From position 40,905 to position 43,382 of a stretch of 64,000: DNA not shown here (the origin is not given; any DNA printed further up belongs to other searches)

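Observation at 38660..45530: Five-gene coupled operon joining a NuoE/F/G-like (HydABC-type) module to an NfnA/B-like module: candidate electron-bifurcating complex of unknown substrate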

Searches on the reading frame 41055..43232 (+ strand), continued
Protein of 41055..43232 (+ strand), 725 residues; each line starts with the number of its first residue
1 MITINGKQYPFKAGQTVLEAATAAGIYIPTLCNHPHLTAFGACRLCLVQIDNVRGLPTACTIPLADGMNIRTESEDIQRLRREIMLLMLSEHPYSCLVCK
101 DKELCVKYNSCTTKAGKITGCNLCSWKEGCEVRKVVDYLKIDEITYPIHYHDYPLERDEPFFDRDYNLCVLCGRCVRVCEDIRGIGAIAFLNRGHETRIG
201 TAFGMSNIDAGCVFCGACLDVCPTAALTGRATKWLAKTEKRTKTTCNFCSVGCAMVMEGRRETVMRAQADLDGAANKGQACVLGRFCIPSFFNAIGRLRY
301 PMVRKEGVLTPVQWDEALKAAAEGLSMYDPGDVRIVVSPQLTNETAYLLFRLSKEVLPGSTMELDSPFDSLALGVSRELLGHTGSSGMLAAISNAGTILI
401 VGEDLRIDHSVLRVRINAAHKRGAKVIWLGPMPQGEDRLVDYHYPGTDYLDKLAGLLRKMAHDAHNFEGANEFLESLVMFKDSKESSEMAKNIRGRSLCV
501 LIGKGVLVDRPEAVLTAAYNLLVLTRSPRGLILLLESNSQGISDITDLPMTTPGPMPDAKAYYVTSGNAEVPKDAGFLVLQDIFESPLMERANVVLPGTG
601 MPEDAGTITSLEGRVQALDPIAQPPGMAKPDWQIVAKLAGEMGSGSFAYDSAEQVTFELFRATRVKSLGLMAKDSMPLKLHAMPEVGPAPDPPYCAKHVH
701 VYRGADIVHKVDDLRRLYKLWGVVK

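Call 19: find_homologous_proteins(query=window:41055-43232:+, max_evalue=1e-20)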
Query window:41055-43232:+ (725 aa): 1927 proteins with E <= 1e-20 among 8000 candidates; the best 120 are listed.
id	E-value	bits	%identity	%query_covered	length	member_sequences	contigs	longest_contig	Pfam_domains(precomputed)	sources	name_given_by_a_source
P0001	0.0e+0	1688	100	100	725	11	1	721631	PF13510.12,PF00384.28,PF12838.13,PF22117.3,PF04879.22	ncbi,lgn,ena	-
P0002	0.0e+0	1459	87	100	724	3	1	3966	PF13510.12,PF00384.28,PF12838.13,PF22117.3,PF04879.22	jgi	jgi:formate dehydrogenase alpha subunit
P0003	0.0e+0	1457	86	100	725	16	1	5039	PF14697.12,PF13510.12,PF00384.28,PF00037.33,PF12838.13,PF22117.3,PF04879.22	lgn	-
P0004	0.0e+0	1430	85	100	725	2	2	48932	PF13510.12,PF00384.28,PF12838.13,PF22117.3,PF04879.22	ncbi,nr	ncbi:MAG: molybdopterin-dependent oxidoreductase [Methanomassiliicoccales archaeon]|nr:molybdopterin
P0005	0.0e+0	1426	85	100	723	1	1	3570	PF13510.12,PF00384.28,PF12838.13,PF22117.3,PF04879.22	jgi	jgi:predicted molibdopterin-dependent oxidoreductase YjgC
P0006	0.0e+0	1426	84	100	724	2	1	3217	PF13510.12,PF00384.28,PF12838.13,PF22117.3,PF04879.22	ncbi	-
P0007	0.0e+0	1406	83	100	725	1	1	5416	PF13510.12,PF00384.28,PF12838.13,PF22117.3,PF04879.22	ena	-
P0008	0.0e+0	1272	75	100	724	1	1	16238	PF13510.12,PF10588.15,PF00384.28,PF00037.33,PF12838.13,PF22117.3,PF04879.22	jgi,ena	-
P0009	0.0e+0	1149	68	100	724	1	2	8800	PF13510.12,PF10588.15,PF00384.28,PF00037.33,PF12838.13,PF22117.3,PF04879.22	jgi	jgi:predicted molibdopterin-dependent oxidoreductase YjgC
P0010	0.0e+0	1148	67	100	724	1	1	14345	PF14697.12,PF13510.12,PF10588.15,PF00384.28,PF00037.33,PF12838.13,PF22117.3,PF04879.22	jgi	jgi:predicted molibdopterin-dependent oxidoreductase YjgC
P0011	0.0e+0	1141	67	100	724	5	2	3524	PF13510.12,PF10588.15,PF00384.28,PF00037.33,PF12838.13,PF22117.3,PF04879.22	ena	-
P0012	0.0e+0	1109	65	100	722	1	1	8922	PF13510.12,PF10588.15,PF00384.28,PF00037.33,PF12838.13,PF22117.3,PF04879.22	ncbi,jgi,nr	ncbi:MAG: molybdopterin-dependent oxidoreductase [Methanomassiliicoccales archaeon]|jgi:predicted mo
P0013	4.0e-212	724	48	100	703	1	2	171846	PF13510.12,PF10588.15,PF00384.28,PF00111.33,PF00037.33,PF12838.13,PF22117.3,PF04879.22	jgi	-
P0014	1.4e-206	706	44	100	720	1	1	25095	PF13510.12,PF10588.15,PF00384.28,PF00037.33,PF12838.13,PF22117.3,PF13187.12,PF04879.22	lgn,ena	-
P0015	5.3e-204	697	45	100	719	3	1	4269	PF14697.12,PF13510.12,PF10588.15,PF00384.28,PF00037.33,PF12838.13,PF22117.3,PF13237.12,PF13183.12,PF13187.12,PF04879.22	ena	-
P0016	4.1e-203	694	45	100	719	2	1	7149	PF13510.12,PF10588.15,PF00384.28,PF00037.33,PF12838.13,PF22117.3,PF13187.12,PF04879.22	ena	-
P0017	2.2e-185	636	44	100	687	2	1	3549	PF14697.12,PF13510.12,PF10588.15,PF00384.28,PF12837.13,PF00037.33,PF12838.13,PF22117.3,PF13237.12,PF04879.22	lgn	-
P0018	1.6e-183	630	42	99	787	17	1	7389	PF13510.12,PF10588.15,PF00384.28,PF00111.33,PF00037.33,PF12838.13,PF22117.3,PF13237.12,PF13187.12,PF04879.22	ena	-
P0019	6.6e-183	628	41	99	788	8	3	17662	PF13510.12,PF10588.15,PF00384.28,PF00037.33,PF12838.13,PF22117.3,PF13237.12,PF04879.22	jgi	jgi:formate dehydrogenase alpha subunit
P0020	9.8e-183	627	43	94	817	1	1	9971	PF13510.12,PF10588.15,PF00384.28,PF00111.33,PF00037.33,PF12838.13,PF22117.3,PF04879.22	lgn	-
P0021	7.2e-182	624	41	100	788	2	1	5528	PF13510.12,PF10588.15,PF00384.28,PF00111.33,PF00037.33,PF12838.13,PF22117.3,PF13237.12,PF13187.12,PF04879.22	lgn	-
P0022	1.2e-181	623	42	99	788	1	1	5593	PF13510.12,PF10588.15,PF00384.28,PF00037.33,PF12838.13,PF22117.3,PF04879.22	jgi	jgi:formate dehydrogenase alpha subunit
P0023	2.3e-179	616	41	99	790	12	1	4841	PF13510.12,PF10588.15,PF00384.28,PF00037.33,PF12838.13,PF22117.3,PF04879.22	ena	-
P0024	6.6e-178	611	42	99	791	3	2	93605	PF13510.12,PF10588.15,PF00384.28,PF00111.33,PF00037.33,PF12838.13,PF22117.3,PF04879.22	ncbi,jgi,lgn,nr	ncbi:MAG: hypothetical protein AVO38_02990 [delta proteobacterium ML8_D]|nr:MAG: hypothetical protei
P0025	2.2e-177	609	40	99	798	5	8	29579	PF13510.12,PF10588.15,PF00384.28,PF00037.33,PF12838.13,PF22117.3,PF13237.12,PF13187.12,PF04879.22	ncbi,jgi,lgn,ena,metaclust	metaclust:\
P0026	4.2e-176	605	40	99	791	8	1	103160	PF13510.12,PF10588.15,PF00384.28,PF00037.33,PF12838.13,PF22117.3,PF04879.22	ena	-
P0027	4.7e-176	605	40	100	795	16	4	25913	PF13510.12,PF10588.15,PF00384.28,PF00111.33,PF00037.33,PF12838.13,PF22117.3,PF13237.12,PF04879.22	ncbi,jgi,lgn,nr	ncbi:MAG: molybdopterin-dependent oxidoreductase [Desulfobacteraceae bacterium]|nr:molybdopterin-dep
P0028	5.4e-175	601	41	100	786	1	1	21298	PF13510.12,PF10588.15,PF00384.28,PF00037.33,PF12838.13,PF22117.3,PF13237.12,PF13187.12,PF04879.22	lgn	-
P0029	1.1e-174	600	41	99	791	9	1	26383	PF13510.12,PF10588.15,PF00384.28,PF00037.33,PF12838.13,PF22117.3,PF04879.22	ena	-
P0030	1.3e-174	600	40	99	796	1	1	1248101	PF13510.12,PF10588.15,PF00384.28,PF00037.33,PF12838.13,PF22117.3,PF13237.12,PF04879.22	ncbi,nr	ncbi:MAG: formate dehydrogenase (NADP+) alpha subunit [Desulfobacteraceae bacterium Eth-SRB1]|nr:MAG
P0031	3.9e-174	599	41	99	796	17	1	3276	PF13510.12,PF10588.15,PF00384.28,PF00037.33,PF12838.13,PF22117.3,PF04879.22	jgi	jgi:predicted molibdopterin-dependent oxidoreductase YjgC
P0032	5.5e-174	598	40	100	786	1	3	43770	PF13510.12,PF10588.15,PF00384.28,PF00037.33,PF12838.13,PF22117.3,PF13237.12,PF13187.12,PF04879.22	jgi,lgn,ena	-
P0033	3.1e-173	596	40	100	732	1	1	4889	PF14697.12,PF13510.12,PF00384.28,PF00111.33,PF12837.13,PF00037.33,PF12838.13,PF22117.3,PF13237.12,PF13187.12,PF04879.22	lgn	-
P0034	5.4e-173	595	40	100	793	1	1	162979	PF13510.12,PF10588.15,PF00384.28,PF00037.33,PF12838.13,PF22117.3,PF13237.12,PF13187.12,PF04879.22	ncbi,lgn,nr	ncbi:MAG: molybdopterin-dependent oxidoreductase [Candidatus Desulfaltia sp.]|nr:molybdopterin-depen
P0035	8.3e-173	594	40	100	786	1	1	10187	PF13510.12,PF10588.15,PF00384.28,PF00037.33,PF12838.13,PF22117.3,PF13187.12,PF04879.22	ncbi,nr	ncbi:MAG: molybdopterin-dependent oxidoreductase [Desulfobacterales bacterium]|nr:molybdopterin-depe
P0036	2.6e-170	586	41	99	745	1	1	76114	PF13510.12,PF10588.15,PF00384.28,PF00037.33,PF12838.13,PF22117.3,PF04879.22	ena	-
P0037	5.1e-170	585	39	99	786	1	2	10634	PF13510.12,PF10588.15,PF00384.28,PF00037.33,PF12838.13,PF22117.3,PF04879.22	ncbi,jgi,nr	ncbi:MAG: molybdopterin-dependent oxidoreductase [Deltaproteobacteria bacterium]|nr:molybdopterin-de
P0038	4.2e-169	582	41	99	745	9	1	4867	PF13510.12,PF10588.15,PF00384.28,PF00037.33,PF12838.13,PF22117.3,PF04879.22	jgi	-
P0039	1.5e-166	574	41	100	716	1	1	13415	PF13510.12,PF00384.28,PF00111.33,PF00037.33,PF12838.13,PF22117.3,PF13187.12,PF04879.22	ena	-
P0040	3.9e-165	569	39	99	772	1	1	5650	PF13510.12,PF10588.15,PF00384.28,PF00037.33,PF12838.13,PF22117.3,PF13187.12,PF04879.22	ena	-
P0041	1.5e-164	567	39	99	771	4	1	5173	PF13510.12,PF10588.15,PF00384.28,PF00037.33,PF12838.13,PF22117.3,PF13237.12,PF13187.12,PF04879.22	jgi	-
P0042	1.1e-163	564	38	99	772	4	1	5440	PF13510.12,PF10588.15,PF00384.28,PF00037.33,PF12838.13,PF22117.3,PF04879.22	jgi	-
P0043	2.2e-163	563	39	100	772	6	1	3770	PF13510.12,PF10588.15,PF00384.28,PF00037.33,PF12838.13,PF22117.3,PF04879.22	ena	-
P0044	5.5e-163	562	40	99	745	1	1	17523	PF13510.12,PF10588.15,PF00384.28,PF00037.33,PF12838.13,PF22117.3,PF04879.22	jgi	jgi:predicted molibdopterin-dependent oxidoreductase YjgC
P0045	5.8e-163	562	42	100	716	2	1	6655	PF13510.12,PF00384.28,PF00111.33,PF00037.33,PF12838.13,PF22117.3,PF13187.12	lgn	-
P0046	1.2e-162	561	40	99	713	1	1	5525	PF13510.12,PF10588.15,PF00384.28,PF00037.33,PF12838.13,PF22117.3,PF13187.12,PF04879.22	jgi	jgi:predicted molibdopterin-dependent oxidoreductase YjgC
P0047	1.8e-162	560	39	99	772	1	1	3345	PF13510.12,PF10588.15,PF00384.28,PF00037.33,PF12838.13,PF22117.3,PF04879.22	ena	-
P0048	4.9e-162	559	40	99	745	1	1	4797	PF13510.12,PF10588.15,PF00384.28,PF00037.33,PF12838.13,PF22117.3,PF04879.22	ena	-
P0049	1.2e-161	557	39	99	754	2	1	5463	PF13510.12,PF10588.15,PF00384.28,PF12838.13,PF22117.3,PF04879.22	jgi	-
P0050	1.7e-161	557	39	99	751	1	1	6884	PF13510.12,PF10588.15,PF00384.28,PF12838.13,PF22117.3,PF04879.22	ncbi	-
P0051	2.0e-161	557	39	99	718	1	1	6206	PF13510.12,PF10588.15,PF00384.28,PF00037.33,PF12838.13,PF22117.3,PF13187.12,PF04879.22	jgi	-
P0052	2.4e-161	556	40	100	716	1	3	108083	PF13510.12,PF10588.15,PF00384.28,PF00111.33,PF00037.33,PF12838.13,PF22117.3,PF13237.12,PF13187.12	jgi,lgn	jgi:predicted molibdopterin-dependent oxidoreductase YjgC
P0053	3.8e-161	556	40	100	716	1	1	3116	PF13510.12,PF10588.15,PF00384.28,PF00111.33,PF00037.33,PF12838.13,PF22117.3,PF13187.12,PF04879.22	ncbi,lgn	-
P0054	8.6e-161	555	38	91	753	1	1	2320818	PF13510.12,PF10588.15,PF00384.28,PF00037.33,PF12838.13,PF22117.3,PF04879.22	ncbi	ncbi:MAG: molybdopterin-dependent oxidoreductase, partial [Thermoplasmatales archaeon]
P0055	1.1e-160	554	41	100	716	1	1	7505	PF13510.12,PF10588.15,PF00384.28,PF00111.33,PF00037.33,PF12838.13,PF22117.3,PF13187.12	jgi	jgi:predicted molibdopterin-dependent oxidoreductase YjgC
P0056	1.3e-160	554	38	99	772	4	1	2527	PF13510.12,PF10588.15,PF00384.28,PF00037.33,PF12838.13,PF22117.3,PF04879.22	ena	-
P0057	1.6e-160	554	39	99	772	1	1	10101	PF13510.12,PF10588.15,PF00384.28,PF00037.33,PF12838.13,PF22117.3,PF04879.22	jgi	jgi:predicted molibdopterin-dependent oxidoreductase YjgC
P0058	2.6e-160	553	38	99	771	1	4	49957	PF13510.12,PF10588.15,PF00384.28,PF00037.33,PF12838.13,PF22117.3,PF04879.22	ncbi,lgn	-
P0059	3.2e-160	553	40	100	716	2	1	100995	PF13510.12,PF00384.28,PF00111.33,PF00037.33,PF12838.13,PF22117.3,PF13187.12,PF04879.22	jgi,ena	-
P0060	1.9e-159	550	37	99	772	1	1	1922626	PF13510.12,PF10588.15,PF00384.28,PF00037.33,PF12838.13,PF22117.3,PF13187.12,PF04879.22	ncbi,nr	ncbi:MAG: molybdopterin-dependent oxidoreductase [Thermoplasmatales archaeon]|nr:MAG: molybdopterin-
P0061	1.7e-157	544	39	100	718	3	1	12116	PF13510.12,PF10588.15,PF00384.28,PF00111.33,PF00037.33,PF12838.13,PF22117.3,PF13187.12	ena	-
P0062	3.6e-157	543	40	100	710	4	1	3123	PF13510.12,PF10588.15,PF00384.28,PF00111.33,PF00037.33,PF12838.13,PF22117.3,PF13237.12,PF13187.12,PF04879.22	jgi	-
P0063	2.4e-156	540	37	99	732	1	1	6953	PF14697.12,PF13510.12,PF10588.15,PF00384.28,PF00111.33,PF00037.33,PF12838.13,PF22117.3,PF13237.12,PF13187.12,PF04879.22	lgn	-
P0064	4.6e-156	539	40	100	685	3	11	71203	PF13510.12,PF10588.15,PF00384.28,PF00111.33,PF00037.33,PF12838.13,PF22117.3,PF13187.12,PF04879.22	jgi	jgi:predicted molibdopterin-dependent oxidoreductase YjgC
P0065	7.8e-156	538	37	99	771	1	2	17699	PF13510.12,PF10588.15,PF00384.28,PF00037.33,PF12838.13,PF22117.3,PF13187.12,PF04879.22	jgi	jgi:predicted molibdopterin-dependent oxidoreductase YjgC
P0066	9.4e-155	535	39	100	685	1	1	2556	PF14697.12,PF13510.12,PF10588.15,PF00384.28,PF00037.33,PF12838.13,PF22117.3,PF13237.12,PF13187.12,PF04879.22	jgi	-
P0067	2.8e-154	533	39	92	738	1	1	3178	PF10588.15,PF00384.28,PF00037.33,PF12838.13,PF22117.3,PF13237.12,PF13187.12,PF04879.22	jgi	jgi:predicted molibdopterin-dependent oxidoreductase YjgC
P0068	1.1e-153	531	37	99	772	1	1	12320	PF13510.12,PF10588.15,PF00384.28,PF00037.33,PF12838.13,PF22117.3,PF04879.22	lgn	-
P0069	5.0e-152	526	38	98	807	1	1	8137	PF14697.12,PF13510.12,PF10588.15,PF00384.28,PF12837.13,PF00037.33,PF12838.13,PF22117.3,PF13237.12,PF13187.12,PF04879.22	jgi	-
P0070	3.9e-151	523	37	98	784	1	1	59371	PF14697.12,PF13510.12,PF00384.28,PF00111.33,PF00037.33,PF12838.13,PF22117.3,PF04879.22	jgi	-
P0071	1.9e-150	520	38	98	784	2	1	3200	PF13510.12,PF10588.15,PF00384.28,PF00111.33,PF00037.33,PF12838.13,PF22117.3,PF13187.12,PF04879.22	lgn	-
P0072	5.3e-150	519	36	98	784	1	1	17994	PF13510.12,PF10588.15,PF00384.28,PF00111.33,PF00037.33,PF12838.13,PF22117.3,PF04879.22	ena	-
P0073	6.8e-149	515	37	98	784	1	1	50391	PF14697.12,PF13510.12,PF10588.15,PF00384.28,PF00111.33,PF00037.33,PF12838.13,PF22117.3,PF04879.22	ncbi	ncbi:MAG: molybdopterin-dependent oxidoreductase [Thermoplasmatota archaeon]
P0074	2.0e-148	514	37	98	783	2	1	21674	PF13510.12,PF10588.15,PF00384.28,PF00111.33,PF00037.33,PF12838.13,PF22117.3,PF04879.22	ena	-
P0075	8.4e-148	512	36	98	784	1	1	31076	PF14697.12,PF13510.12,PF10588.15,PF00384.28,PF00111.33,PF00037.33,PF12838.13,PF22117.3,PF04879.22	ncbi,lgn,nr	ncbi:MAG: molybdopterin-dependent oxidoreductase [Candidatus Thermoplasmatota archaeon]|nr:molybdopt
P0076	1.9e-147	510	36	98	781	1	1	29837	PF13510.12,PF10588.15,PF00384.28,PF00111.33,PF00037.33,PF12838.13,PF22117.3,PF04879.22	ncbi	-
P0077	3.9e-147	509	37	98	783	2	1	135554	PF14697.12,PF13510.12,PF10588.15,PF00384.28,PF00111.33,PF00037.33,PF12838.13,PF22117.3,PF04879.22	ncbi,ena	-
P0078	5.5e-147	509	37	98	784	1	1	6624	PF14697.12,PF13510.12,PF10588.15,PF00384.28,PF00111.33,PF00037.33,PF12838.13,PF22117.3,PF04879.22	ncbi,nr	ncbi:MAG: molybdopterin-dependent oxidoreductase [Candidatus Thermoplasmatota archaeon]|nr:molybdopt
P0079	1.5e-146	507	37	98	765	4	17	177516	PF13510.12,PF10588.15,PF00384.28,PF00111.33,PF00037.33,PF12838.13,PF22117.3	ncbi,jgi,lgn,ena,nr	ncbi:MAG: molybdopterin-dependent oxidoreductase [Candidatus Undinarchaeales archaeon]|jgi:predicted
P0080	3.3e-146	506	37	98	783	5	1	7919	PF14697.12,PF13510.12,PF10588.15,PF00384.28,PF00111.33,PF00037.33,PF12838.13,PF22117.3,PF04879.22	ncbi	-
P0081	4.4e-146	506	36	98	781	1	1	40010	PF14697.12,PF13510.12,PF10588.15,PF00384.28,PF00111.33,PF00037.33,PF12838.13,PF22117.3,PF04879.22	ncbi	ncbi:MAG: molybdopterin-dependent oxidoreductase [Thermoplasmatota archaeon]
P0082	1.3e-144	501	36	98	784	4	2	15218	PF13510.12,PF10588.15,PF00384.28,PF00111.33,PF00037.33,PF12838.13,PF22117.3,PF04879.22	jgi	-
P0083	3.4e-144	500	36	99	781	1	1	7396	PF13510.12,PF10588.15,PF00384.28,PF00111.33,PF00037.33,PF12838.13,PF22117.3,PF04879.22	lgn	-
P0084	6.0e-144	499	52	49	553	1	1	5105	PF13510.12,PF10588.15,PF00384.28,PF00037.33,PF12838.13,PF22117.3,PF13187.12,PF04879.22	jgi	jgi:NADH dehydrogenase/NADH:ubiquinone oxidoreductase subunit G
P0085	4.0e-143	496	36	98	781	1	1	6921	PF14697.12,PF13510.12,PF10588.15,PF00384.28,PF00111.33,PF00037.33,PF12838.13,PF22117.3,PF04879.22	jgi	jgi:predicted molibdopterin-dependent oxidoreductase YjgC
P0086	6.7e-143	495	53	49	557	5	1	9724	PF13510.12,PF10588.15,PF00384.28,PF00037.33,PF12838.13,PF22117.3,PF13187.12,PF04879.22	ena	-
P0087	2.0e-142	494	35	98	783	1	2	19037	PF13510.12,PF10588.15,PF00384.28,PF00111.33,PF00037.33,PF12838.13,PF22117.3,PF04879.22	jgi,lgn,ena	jgi:formate dehydrogenase (NADP+) alpha subunit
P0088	2.9e-142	493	37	98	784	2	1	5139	PF14697.12,PF13510.12,PF00384.28,PF00111.33,PF00037.33,PF12838.13,PF22117.3,PF04879.22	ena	-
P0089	5.9e-142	492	38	91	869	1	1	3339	PF13510.12,PF10588.15,PF00384.28,PF00037.33,PF01568.28,PF12838.13,PF22117.3,PF13237.12,PF04879.22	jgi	-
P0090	1.2e-140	488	36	95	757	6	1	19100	PF14697.12,PF13510.12,PF10588.15,PF00384.28,PF00037.33,PF12838.13,PF22117.3,PF04879.22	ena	-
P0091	3.9e-140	486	43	76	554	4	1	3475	PF13510.12,PF10588.15,PF00384.28,PF00037.33,PF12838.13,PF22117.3,PF04879.22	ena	-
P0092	5.0e-140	486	38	91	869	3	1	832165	PF13510.12,PF10588.15,PF00384.28,PF00037.33,PF01568.28,PF12838.13,PF22117.3,PF04879.22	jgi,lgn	jgi:formate dehydrogenase alpha subunit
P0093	5.2e-140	486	37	98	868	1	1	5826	PF13510.12,PF10588.15,PF00384.28,PF00111.33,PF00037.33,PF01568.28,PF12838.13,PF22117.3,PF13187.12,PF04879.22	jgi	-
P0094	5.4e-140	486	37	92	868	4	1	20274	PF13510.12,PF10588.15,PF00384.28,PF00037.33,PF01568.28,PF12838.13,PF22117.3,PF04879.22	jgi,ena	-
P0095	7.4e-140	485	37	98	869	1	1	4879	PF13510.12,PF10588.15,PF00384.28,PF00037.33,PF01568.28,PF12838.13,PF22117.3,PF04879.22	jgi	jgi:predicted molibdopterin-dependent oxidoreductase YjgC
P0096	7.7e-140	485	52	49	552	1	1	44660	PF13510.12,PF10588.15,PF00384.28,PF00037.33,PF12838.13,PF22117.3,PF13237.12,PF13187.12,PF04879.22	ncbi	-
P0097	1.6e-138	481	37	94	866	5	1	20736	PF13510.12,PF10588.15,PF00384.28,PF00037.33,PF01568.28,PF12838.13,PF22117.3,PF13237.12,PF04879.22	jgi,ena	-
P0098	2.9e-138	480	37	91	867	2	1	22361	PF14697.12,PF13510.12,PF10588.15,PF00384.28,PF00037.33,PF01568.28,PF12838.13,PF22117.3,PF13187.12,PF04879.22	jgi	jgi:formate dehydrogenase alpha subunit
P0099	9.1e-138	478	38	91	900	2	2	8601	PF13510.12,PF10588.15,PF00384.28,PF00037.33,PF01568.28,PF12838.13,PF22117.3,PF04879.22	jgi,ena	-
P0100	1.5e-137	478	36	91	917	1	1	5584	PF14697.12,PF13510.12,PF10588.15,PF00384.28,PF00037.33,PF01568.28,PF12838.13,PF22117.3,PF04879.22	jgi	jgi:formate dehydrogenase (NADP+) alpha subunit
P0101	2.0e-137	477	37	91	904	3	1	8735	PF13510.12,PF10588.15,PF00384.28,PF00037.33,PF01568.28,PF12838.13,PF22117.3,PF04879.22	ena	-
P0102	9.3e-137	475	39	89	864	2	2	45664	PF14697.12,PF13510.12,PF10588.15,PF00384.28,PF00111.33,PF00037.33,PF01568.28,PF12838.13,PF22117.3,PF13187.12,PF04879.22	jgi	-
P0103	1.4e-136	474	36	98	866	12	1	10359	PF14697.12,PF13510.12,PF10588.15,PF00384.28,PF00037.33,PF01568.28,PF12838.13,PF22117.3,PF04879.22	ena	-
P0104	1.6e-136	474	35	99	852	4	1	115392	PF13510.12,PF10588.15,PF00384.28,PF00037.33,PF01568.28,PF12838.13,PF22117.3,PF13237.12,PF04879.22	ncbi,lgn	-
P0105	1.8e-136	474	38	91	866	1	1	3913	PF14697.12,PF13510.12,PF10588.15,PF00384.28,PF00037.33,PF01568.28,PF12838.13,PF22117.3,PF13237.12,PF13187.12,PF04879.22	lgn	-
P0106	2.6e-136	474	53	49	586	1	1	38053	PF13510.12,PF10588.15,PF00384.28,PF00037.33,PF12838.13,PF22117.3,PF13187.12,PF04879.22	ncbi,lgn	-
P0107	3.7e-136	473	38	91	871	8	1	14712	PF13510.12,PF10588.15,PF00384.28,PF00037.33,PF01568.28,PF12838.13,PF22117.3,PF13237.12,PF04879.22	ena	-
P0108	1.1e-135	471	35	91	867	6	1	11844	PF13510.12,PF10588.15,PF00384.28,PF00111.33,PF00037.33,PF01568.28,PF12838.13,PF22117.3,PF13187.12,PF04879.22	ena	-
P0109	1.2e-135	471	36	99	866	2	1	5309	PF14697.12,PF13510.12,PF10588.15,PF00384.28,PF00037.33,PF01568.28,PF12838.13,PF22117.3,PF04879.22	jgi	-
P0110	1.3e-135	471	35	99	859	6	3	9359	PF13510.12,PF10588.15,PF00384.28,PF00037.33,PF01568.28,PF12838.13,PF22117.3,PF13237.12,PF04879.22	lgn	-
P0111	1.5e-135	471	36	93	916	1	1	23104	PF13510.12,PF10588.15,PF00384.28,PF00037.33,PF01568.28,PF12838.13,PF22117.3,PF04879.22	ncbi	-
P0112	2.6e-135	470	37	91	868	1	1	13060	PF13510.12,PF10588.15,PF00384.28,PF00037.33,PF01568.28,PF12838.13,PF22117.3,PF04879.22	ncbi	-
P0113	3.6e-135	470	35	98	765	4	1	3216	PF13510.12,PF10588.15,PF00384.28,PF00111.33,PF00037.33,PF12838.13,PF22117.3,PF13187.12,PF04879.22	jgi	jgi:predicted molibdopterin-dependent oxidoreductase YjgC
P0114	4.1e-135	470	35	91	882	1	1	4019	PF14697.12,PF10588.15,PF00384.28,PF00111.33,PF12837.13,PF12838.13,PF22117.3,PF13510.12,PF00037.33,PF01568.28,PF13237.12,PF04879.22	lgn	-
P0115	8.9e-135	469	36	91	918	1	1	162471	PF14697.12,PF13510.12,PF10588.15,PF00384.28,PF00111.33,PF00037.33,PF01568.28,PF12838.13,PF22117.3,PF04879.22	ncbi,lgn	ncbi:MAG: formate dehydrogenase subunit alpha [Nitrospirota bacterium]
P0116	9.2e-135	468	52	49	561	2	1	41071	PF13510.12,PF10588.15,PF00384.28,PF00037.33,PF12838.13,PF22117.3,PF13187.12,PF04879.22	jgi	-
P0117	1.0e-134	468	38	98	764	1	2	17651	PF13510.12,PF10588.15,PF00384.28,PF12838.13,PF22117.3,PF04879.22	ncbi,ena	-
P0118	1.5e-134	468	35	98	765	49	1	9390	PF13510.12,PF10588.15,PF00384.28,PF00111.33,PF00037.33,PF12838.13,PF22117.3,PF13187.12,PF04879.22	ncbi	ncbi:MAG: molybdopterin-dependent oxidoreductase [Candidatus Thorarchaeota archaeon]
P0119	1.9e-134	467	36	99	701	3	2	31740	PF14697.12,PF13510.12,PF10588.15,PF00384.28,PF00111.33,PF00037.33,PF12838.13,PF22117.3,PF13237.12,PF13187.12,PF04879.22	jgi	-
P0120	2.0e-134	467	38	91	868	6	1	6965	PF13510.12,PF10588.15,PF00384.28,PF00111.33,PF00037.33,PF01568.28,PF12838.13,PF22117.3,PF04879.22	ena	-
